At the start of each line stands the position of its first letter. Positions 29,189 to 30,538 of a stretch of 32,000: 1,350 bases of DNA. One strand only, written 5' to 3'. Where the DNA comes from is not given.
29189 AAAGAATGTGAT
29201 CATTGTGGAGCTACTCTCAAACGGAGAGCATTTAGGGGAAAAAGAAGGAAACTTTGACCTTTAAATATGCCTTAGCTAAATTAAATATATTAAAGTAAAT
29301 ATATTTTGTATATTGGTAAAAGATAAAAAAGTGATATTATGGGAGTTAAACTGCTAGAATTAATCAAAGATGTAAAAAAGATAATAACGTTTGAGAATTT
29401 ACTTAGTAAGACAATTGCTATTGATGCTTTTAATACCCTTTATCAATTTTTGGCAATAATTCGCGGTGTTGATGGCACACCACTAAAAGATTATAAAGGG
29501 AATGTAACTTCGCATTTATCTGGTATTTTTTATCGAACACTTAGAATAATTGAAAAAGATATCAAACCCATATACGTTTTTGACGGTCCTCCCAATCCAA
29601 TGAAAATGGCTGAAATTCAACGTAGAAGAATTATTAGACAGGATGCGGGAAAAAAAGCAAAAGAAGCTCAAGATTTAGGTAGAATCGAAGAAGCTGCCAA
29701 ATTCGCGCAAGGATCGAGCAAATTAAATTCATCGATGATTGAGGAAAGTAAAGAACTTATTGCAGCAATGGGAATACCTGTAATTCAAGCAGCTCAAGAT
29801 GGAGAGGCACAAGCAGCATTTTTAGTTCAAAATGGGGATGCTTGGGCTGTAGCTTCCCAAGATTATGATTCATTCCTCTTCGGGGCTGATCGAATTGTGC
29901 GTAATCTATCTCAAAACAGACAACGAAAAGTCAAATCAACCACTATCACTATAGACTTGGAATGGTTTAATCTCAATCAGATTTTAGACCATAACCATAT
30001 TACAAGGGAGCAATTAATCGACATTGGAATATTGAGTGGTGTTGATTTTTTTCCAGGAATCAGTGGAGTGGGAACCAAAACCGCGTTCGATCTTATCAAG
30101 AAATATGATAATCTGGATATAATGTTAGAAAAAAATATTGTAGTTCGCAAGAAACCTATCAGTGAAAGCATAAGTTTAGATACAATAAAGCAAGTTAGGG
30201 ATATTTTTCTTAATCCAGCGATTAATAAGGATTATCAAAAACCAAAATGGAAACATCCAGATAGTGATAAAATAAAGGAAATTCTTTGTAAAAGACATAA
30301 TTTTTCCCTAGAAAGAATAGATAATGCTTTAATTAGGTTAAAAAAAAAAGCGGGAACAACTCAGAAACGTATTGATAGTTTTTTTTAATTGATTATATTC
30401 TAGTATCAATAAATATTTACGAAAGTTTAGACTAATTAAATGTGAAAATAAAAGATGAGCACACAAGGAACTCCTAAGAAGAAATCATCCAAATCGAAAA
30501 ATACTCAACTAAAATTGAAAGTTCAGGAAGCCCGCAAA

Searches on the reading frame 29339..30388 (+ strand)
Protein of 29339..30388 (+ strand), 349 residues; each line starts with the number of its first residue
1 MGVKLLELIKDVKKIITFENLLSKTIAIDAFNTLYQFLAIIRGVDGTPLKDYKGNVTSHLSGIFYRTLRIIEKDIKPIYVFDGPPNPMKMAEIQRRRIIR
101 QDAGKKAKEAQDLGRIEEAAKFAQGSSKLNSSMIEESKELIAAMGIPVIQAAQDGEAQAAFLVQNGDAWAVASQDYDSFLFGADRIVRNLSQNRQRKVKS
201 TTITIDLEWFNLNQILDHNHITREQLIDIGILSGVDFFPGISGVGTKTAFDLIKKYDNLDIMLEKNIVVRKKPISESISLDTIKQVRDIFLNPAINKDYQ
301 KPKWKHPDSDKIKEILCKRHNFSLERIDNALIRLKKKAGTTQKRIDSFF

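Call 59: find_encoding_contigs(protein=window:29339-30388:+, flank=10000, max_places=2)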
Protein window:29339-30388:+ (349 aa): 1 contig read that carries it; 1 place shown.
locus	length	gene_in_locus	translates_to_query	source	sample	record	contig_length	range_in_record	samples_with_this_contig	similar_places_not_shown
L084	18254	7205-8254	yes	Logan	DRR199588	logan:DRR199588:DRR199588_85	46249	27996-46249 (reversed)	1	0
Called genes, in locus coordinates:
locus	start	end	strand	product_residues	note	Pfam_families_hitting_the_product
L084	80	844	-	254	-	-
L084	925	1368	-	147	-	PF01797:Y1_Tnp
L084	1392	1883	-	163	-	PF01797:Y1_Tnp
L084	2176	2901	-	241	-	PF00702:Hydrolase, PF13419:HAD_2, PF13242:Hydrolase_like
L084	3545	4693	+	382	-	-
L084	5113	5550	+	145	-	PF08207:EFP_N, PF21485:IF5A-like_N, PF01287:eIF-5a (weak)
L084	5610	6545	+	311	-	PF01513:NAD_kinase, PF20143:NAD_kinase_C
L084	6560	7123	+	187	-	PF17146:PIN_6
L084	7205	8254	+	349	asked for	PF00752:XPG_N, PF00867:XPG_I, PF01367:5_3_exonuc (weak)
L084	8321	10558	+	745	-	PF02359:CDC48_N, PF02933:CDC48_2, PF00004:AAA, PF05496:RuvB_N (weak), PF07724:AAA_2, PF17862:AAA_lid_3, PF00004:AAA, PF17862:AAA_lid_3, +20 more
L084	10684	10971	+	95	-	-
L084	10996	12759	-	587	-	PF01935:DUF87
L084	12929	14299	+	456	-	-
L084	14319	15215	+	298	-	PF13421:Band_7_1 (faint), PF01145:Band_7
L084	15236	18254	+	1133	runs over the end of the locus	PF05048:NosD, PF13229:Beta_helix, PF05048:NosD, PF13229:Beta_helix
